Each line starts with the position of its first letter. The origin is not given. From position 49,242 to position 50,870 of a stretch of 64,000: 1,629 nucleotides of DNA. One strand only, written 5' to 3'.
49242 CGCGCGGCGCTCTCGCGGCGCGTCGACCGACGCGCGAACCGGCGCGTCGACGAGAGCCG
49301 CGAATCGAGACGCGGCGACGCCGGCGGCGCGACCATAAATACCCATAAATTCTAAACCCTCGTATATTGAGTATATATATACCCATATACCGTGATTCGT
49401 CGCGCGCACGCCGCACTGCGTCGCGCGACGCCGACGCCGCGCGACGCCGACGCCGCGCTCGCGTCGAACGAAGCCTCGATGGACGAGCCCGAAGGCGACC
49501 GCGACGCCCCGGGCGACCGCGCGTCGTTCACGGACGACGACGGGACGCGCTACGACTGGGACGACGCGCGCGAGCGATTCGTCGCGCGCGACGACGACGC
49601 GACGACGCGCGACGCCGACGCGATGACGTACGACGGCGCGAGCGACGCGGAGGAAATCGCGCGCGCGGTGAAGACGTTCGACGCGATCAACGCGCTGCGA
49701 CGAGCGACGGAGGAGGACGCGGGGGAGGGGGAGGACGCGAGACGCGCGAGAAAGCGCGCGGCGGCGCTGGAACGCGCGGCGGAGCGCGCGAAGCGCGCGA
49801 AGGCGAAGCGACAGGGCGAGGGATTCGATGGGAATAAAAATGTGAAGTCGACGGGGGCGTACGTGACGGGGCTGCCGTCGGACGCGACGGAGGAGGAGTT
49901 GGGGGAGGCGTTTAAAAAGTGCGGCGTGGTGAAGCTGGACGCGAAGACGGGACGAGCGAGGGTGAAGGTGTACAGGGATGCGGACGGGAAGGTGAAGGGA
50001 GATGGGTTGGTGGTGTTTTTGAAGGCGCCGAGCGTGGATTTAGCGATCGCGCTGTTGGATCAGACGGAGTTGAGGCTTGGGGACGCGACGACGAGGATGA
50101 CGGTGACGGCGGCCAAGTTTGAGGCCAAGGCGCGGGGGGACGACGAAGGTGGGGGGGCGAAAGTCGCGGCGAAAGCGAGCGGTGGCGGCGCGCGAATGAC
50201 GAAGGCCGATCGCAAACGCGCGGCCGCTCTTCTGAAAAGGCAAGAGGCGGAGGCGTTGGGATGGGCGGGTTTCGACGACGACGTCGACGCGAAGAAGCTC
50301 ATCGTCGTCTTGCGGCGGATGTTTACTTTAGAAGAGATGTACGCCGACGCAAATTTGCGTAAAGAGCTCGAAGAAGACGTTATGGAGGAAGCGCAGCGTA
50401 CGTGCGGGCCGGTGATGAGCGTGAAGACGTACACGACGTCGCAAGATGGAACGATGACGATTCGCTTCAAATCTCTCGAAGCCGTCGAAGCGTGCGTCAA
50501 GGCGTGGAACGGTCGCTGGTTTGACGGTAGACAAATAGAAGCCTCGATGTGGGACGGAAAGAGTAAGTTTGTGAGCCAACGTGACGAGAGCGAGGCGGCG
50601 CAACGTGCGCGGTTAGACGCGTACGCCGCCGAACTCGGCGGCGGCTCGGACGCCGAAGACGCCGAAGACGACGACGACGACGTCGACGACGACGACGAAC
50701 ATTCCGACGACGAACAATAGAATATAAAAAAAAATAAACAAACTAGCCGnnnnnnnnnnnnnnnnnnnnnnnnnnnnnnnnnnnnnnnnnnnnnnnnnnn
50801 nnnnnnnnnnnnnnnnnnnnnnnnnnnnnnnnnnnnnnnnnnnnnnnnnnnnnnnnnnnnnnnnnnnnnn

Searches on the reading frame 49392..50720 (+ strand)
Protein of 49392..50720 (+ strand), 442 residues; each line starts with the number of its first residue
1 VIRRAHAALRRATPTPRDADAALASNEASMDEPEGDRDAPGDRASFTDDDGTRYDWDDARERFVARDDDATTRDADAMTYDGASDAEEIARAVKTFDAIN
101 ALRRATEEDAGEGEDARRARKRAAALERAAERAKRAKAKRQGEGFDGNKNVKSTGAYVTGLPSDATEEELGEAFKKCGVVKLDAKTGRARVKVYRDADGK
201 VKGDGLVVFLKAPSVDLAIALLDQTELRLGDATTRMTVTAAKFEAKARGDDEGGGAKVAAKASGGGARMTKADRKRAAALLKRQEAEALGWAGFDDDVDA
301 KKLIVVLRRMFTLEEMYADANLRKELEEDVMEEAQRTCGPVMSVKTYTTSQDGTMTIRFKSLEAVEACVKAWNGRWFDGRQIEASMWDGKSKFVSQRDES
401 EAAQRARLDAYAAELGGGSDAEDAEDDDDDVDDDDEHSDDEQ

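Call 4: search_protein_families(library=pfam, proteins=[window:49392-50720:+], max_evalue=0.01)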
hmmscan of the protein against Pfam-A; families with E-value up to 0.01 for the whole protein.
window:49392-50720:+ (442 aa): 2 families
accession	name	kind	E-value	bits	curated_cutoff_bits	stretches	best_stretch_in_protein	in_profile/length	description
PF00076.28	RRM_1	-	7.5e-16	58.2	20.7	2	157-227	2-64/70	RNA recognition motif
PF16367.11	RRM_7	-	0.00012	22.4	27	1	156-236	4-80/94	RNA recognition motif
